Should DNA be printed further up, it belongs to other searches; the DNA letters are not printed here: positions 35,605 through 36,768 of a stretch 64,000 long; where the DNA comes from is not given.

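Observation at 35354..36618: N-terminally truncated DnaB-like ATPase translationally coupled to an unknown helical protein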

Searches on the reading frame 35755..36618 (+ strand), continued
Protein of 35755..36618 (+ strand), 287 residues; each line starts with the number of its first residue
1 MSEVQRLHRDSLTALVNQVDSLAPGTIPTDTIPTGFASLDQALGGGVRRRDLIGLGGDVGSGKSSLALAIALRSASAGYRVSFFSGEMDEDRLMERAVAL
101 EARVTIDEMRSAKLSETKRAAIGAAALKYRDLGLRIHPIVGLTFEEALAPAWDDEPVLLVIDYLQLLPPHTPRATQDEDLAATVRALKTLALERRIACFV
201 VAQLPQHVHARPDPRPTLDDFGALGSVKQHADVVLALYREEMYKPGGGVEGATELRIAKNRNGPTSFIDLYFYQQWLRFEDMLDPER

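Call 36: find_related_loci(query=A2, collection=genome_contigs, flank=6000)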
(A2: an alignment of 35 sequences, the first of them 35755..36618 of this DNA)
Query A2 (287 aa) in genome_contigs; peptide patterns used: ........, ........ (x = any residue, [..] = any of these).
535 stretches matched a pattern; 494 encode a relative of the query (tblastn E <= 1e-3); the best 80 are kept; 80 distinct loci.
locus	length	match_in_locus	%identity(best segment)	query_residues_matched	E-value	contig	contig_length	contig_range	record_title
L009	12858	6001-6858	92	1-286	2e-178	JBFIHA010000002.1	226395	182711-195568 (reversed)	MAG: Gemmatimonadales bacterium isolate Mix_sand11.2021.09.Z.113 k141_857629_length_226395_cov_16.1233, whole genome sho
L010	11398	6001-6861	91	1-287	5e-174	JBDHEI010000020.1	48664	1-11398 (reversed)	MAG: Gemmatimonadota bacterium isolate M8-44_Bin_155 M8-44_Bin_155_scaffold_918, whole genome shotgun sequence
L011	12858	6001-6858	91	1-286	2e-173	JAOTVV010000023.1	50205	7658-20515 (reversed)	MAG: Gemmatimonadota bacterium isolate 13_May_SF_Bin58 13_May_SF_Bin58_scaffold_322_c1, whole genome shotgun sequence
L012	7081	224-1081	73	1-286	7e-138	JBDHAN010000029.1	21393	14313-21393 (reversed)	MAG: Gemmatimonadota bacterium isolate M3-44_Bin_252 M3-44_Bin_252_scaffold_8660, whole genome shotgun sequence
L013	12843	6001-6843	71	6-286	6e-137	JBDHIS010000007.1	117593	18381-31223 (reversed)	MAG: Gemmatimonadota bacterium isolate BHB10-2_Bin_329 BHB10-2_Bin_329_scaffold_495, whole genome shotgun sequence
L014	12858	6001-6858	71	1-286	7e-137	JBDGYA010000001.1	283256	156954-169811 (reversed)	MAG: Gemmatimonadota bacterium isolate M3-30_Bin_280 M3-30_Bin_280_scaffold_3, whole genome shotgun sequence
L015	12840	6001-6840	71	5-284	1e-135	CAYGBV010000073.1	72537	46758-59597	MAG TPA_asm: uncultured Gemmatimonadaceae bacterium isolate ERP108616_co1_411 genome assembly, contig: k119_1148887, who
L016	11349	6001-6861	70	1-287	2e-135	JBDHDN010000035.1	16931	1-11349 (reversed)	MAG: Gemmatimonadota bacterium isolate M8-32_Bin_256 M8-32_Bin_256_scaffold_12345, whole genome shotgun sequence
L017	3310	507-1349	70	5-285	9e-139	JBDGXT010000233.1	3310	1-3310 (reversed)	MAG: Gemmatimonadota bacterium isolate M3-30_Bin_181 M3-30_Bin_181_scaffold_171288, whole genome shotgun sequence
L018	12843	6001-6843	70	5-285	2e-133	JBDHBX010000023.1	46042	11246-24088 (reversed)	MAG: Gemmatimonadota bacterium isolate M8-12_Bin_273 M8-12_Bin_273_scaffold_1477, whole genome shotgun sequence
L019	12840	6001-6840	73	5-284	1e-130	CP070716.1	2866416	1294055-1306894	MAG: Gemmatimonadota bacterium isolate bin486 chromosome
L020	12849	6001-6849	67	5-287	1e-130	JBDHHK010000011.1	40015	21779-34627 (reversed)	MAG: Gemmatimonadota bacterium isolate M8-62_Bin_191 M8-62_Bin_191_scaffold_2409, whole genome shotgun sequence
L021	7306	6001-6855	69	1-285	3e-130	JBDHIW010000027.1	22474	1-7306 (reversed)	MAG: Gemmatimonadota bacterium isolate BHB10-2_Bin_373 BHB10-2_Bin_373_scaffold_17360, whole genome shotgun sequence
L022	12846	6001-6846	71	5-286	2e-134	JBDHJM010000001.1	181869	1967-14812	MAG: Gemmatimonadota bacterium isolate BHB10-26_Bin_197 BHB10-26_Bin_197_scaffold_308, whole genome shotgun sequence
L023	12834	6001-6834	74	10-287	1e-128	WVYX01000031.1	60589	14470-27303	MAG: Gemmatimonadales bacterium isolate CS3-C064 C_merged_R1_(paired)_contig_3725, whole genome shotgun sequence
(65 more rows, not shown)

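Call 39: list_cluster_members(proteins=[P0351, P0356, P0339, P0322, P0344, P0281, P0380, P0288, P0319, P0358])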
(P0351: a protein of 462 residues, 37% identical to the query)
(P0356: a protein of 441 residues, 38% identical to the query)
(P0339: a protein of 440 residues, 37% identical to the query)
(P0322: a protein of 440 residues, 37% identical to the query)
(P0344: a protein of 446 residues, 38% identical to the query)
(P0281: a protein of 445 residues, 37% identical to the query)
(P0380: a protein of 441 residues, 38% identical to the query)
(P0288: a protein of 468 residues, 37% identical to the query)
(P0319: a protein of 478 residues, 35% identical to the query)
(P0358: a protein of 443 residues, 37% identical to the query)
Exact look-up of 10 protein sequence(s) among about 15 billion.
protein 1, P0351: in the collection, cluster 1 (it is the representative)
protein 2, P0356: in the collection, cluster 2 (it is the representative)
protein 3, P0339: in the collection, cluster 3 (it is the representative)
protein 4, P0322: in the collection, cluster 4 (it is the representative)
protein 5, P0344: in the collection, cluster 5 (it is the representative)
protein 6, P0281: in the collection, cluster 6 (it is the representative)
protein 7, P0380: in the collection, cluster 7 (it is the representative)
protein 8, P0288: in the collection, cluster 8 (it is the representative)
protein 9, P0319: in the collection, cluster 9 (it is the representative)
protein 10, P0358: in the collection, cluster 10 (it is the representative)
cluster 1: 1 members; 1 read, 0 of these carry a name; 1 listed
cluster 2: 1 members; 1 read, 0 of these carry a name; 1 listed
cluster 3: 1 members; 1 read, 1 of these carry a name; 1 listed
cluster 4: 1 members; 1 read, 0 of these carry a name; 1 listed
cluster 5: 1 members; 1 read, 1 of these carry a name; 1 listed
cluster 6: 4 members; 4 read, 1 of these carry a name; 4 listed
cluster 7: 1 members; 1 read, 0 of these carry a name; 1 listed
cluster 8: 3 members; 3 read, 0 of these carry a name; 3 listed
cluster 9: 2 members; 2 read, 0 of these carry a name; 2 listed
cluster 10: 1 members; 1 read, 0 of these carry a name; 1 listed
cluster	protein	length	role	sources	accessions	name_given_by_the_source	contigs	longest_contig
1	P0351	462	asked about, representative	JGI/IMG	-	-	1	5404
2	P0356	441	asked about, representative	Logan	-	-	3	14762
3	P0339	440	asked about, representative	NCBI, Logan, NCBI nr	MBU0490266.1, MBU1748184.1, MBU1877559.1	MAG: replicative DNA helicase [Chloroflexi bacterium] | replicative DNA helicase [Chloroflexota bacterium]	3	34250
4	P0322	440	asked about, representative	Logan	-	-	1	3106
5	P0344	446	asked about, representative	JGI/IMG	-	replicative DNA helicase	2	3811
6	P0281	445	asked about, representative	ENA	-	-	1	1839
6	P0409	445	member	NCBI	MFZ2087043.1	MAG: replicative DNA helicase [Desulfobaccales bacterium]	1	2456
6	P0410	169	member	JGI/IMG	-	-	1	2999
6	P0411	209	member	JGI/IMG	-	-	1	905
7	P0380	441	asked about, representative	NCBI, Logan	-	-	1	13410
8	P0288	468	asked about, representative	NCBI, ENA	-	-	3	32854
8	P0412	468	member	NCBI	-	-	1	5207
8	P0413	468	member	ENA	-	-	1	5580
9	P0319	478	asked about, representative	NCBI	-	-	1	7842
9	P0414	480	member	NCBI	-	-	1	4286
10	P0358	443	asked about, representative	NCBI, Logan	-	-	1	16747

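Call 52: find_encoding_contigs(protein=P0255, flank=5000, max_places=2)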
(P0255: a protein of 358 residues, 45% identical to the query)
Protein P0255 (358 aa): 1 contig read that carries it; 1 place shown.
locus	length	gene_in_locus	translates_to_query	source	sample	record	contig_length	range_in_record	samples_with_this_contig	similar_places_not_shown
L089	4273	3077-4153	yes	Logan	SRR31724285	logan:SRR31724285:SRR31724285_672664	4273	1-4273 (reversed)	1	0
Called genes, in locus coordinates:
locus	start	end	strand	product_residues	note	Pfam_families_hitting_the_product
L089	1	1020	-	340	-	?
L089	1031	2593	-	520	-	PF00072:Response_reg, PF08665:PglZ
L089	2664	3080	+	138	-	-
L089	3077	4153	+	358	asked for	PF13481:AAA_25 (weak), PF03796:DnaB_C, PF06745:ATPase (weak)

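Call 53: find_encoding_contigs(protein=P0259, flank=5000, max_places=2)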
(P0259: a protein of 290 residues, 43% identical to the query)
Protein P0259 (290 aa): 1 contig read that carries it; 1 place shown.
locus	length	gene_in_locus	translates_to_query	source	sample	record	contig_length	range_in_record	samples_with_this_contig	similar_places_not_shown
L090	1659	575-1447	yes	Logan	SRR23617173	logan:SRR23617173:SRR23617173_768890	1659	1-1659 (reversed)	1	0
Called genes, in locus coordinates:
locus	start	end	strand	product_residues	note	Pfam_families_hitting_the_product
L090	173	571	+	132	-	-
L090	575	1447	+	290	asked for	PF13481:AAA_25, PF03796:DnaB_C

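Call 62: predict_structure(alignment_id=A2)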
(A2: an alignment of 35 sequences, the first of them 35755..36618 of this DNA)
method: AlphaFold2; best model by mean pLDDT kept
length: 287 residues; sequences in the alignment: 35
mean_pLDDT: 75.7   pTM: 0.78
mean pLDDT of the five models: 75.7, 75.4, 75.2, 58.9, 50.2
residues with pLDDT >= 90: 60; 70-90: 139; 50-70: 55; < 50: 33
segments of 3 or more residues with pLDDT < 50: 1-10, 12-17, 22-24, 243-250, 273-276
pLDDT, mean of each block of 10 residues (from residue 1): 37 47 59 87 86 84 86 92 87 85 84 87 87 89 87 93 65 68 87 93 77 80 67 83 48 73 62 52 57
secondary structure, 60 per line:
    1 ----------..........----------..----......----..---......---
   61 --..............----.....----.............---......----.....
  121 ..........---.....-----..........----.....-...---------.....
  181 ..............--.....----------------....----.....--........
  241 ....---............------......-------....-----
elements in order: H11-20 H37-42 E52-57 H63-76 E81-85 H90-102 H106-111 H116-130 E134-138 H144-153 E158-162 H176-194 E197-201 H218-221 H226-230 E233-244 E248-259 E266-271 H279-282

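Call 66: fold_search(model_id=the predicted structure, library=pdb)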
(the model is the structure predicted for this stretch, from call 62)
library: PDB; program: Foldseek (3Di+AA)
matches with E <= 10: 1902; with E <= 0.001: 931
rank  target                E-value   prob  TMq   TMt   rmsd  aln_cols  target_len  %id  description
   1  3bh0                  2.1e-17  1.00  0.80  0.81   3.4       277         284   24  ATPase Domain of G40P (released 2007-12-25)
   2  6kza_B                2.1e-17  1.00  0.78  0.77   5.9       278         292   28  Crystal structure of the complex of the interaction domains of E. coli DnaB helicase and DnaC helicase loader (released 2019-11-20)
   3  4esv_E                3.1e-17  1.00  0.79  0.56   3.5       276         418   29  A New Twist on the Translocation Mechanism of Helicases from the Structure of DnaB with its Substrates (released 2012-10-24)
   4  4esv_H                4.7e-17  1.00  0.78  0.54   3.4       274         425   28  A New Twist on the Translocation Mechanism of Helicases from the Structure of DnaB with its Substrates (released 2012-10-24)
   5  4esv_J                6.3e-17  1.00  0.79  0.56   4.7       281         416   28  A New Twist on the Translocation Mechanism of Helicases from the Structure of DnaB with its Substrates (released 2012-10-24)
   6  4esv_F                7.5e-17  1.00  0.80  0.56   3.5       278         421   29  A New Twist on the Translocation Mechanism of Helicases from the Structure of DnaB with its Substrates (released 2012-10-24)
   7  9oa1_D                9.5e-17  1.00  0.79  0.52   4.8       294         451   28  Ecoli DnaB helicase and Phage Lambda loader P with ADP-Mg in a 6:5 stoichiometry ratio. (released 2025-07-16)
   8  4esv_C                1.2e-16  1.00  0.80  0.55   3.7       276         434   29  A New Twist on the Translocation Mechanism of Helicases from the Structure of DnaB with its Substrates (released 2012-10-24)
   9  9dls_D                1.3e-16  1.00  0.78  0.53   4.0       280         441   28  Vibrio cholerae DnaB (released 2025-07-16)
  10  7qxm_D                1.5e-16  1.00  0.78  0.53   3.5       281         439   27  Crystal structure of the Vibrio cholerae replicative helicase (DnaB) (released 2022-05-25)
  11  9oa1_B                1.8e-16  1.00  0.78  0.51   3.9       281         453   29  Ecoli DnaB helicase and Phage Lambda loader P with ADP-Mg in a 6:5 stoichiometry ratio. (released 2025-07-16)
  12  9oa1_A                1.8e-16  1.00  0.76  0.54   8.9       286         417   28  Ecoli DnaB helicase and Phage Lambda loader P with ADP-Mg in a 6:5 stoichiometry ratio. (released 2025-07-16)
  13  7qxm_B                1.9e-16  1.00  0.79  0.53   3.4       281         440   27  Crystal structure of the Vibrio cholerae replicative helicase (DnaB) (released 2022-05-25)
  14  4esv_G                2.0e-16  1.00  0.77  0.54   5.6       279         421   28  A New Twist on the Translocation Mechanism of Helicases from the Structure of DnaB with its Substrates (released 2012-10-24)
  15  4nmn_A                2.1e-16  1.00  0.80  0.55   3.1       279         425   30  Aquifex aeolicus replicative helicase (DnaB) complexed with ADP, at 3.3 resolution (released 2014-01-29)
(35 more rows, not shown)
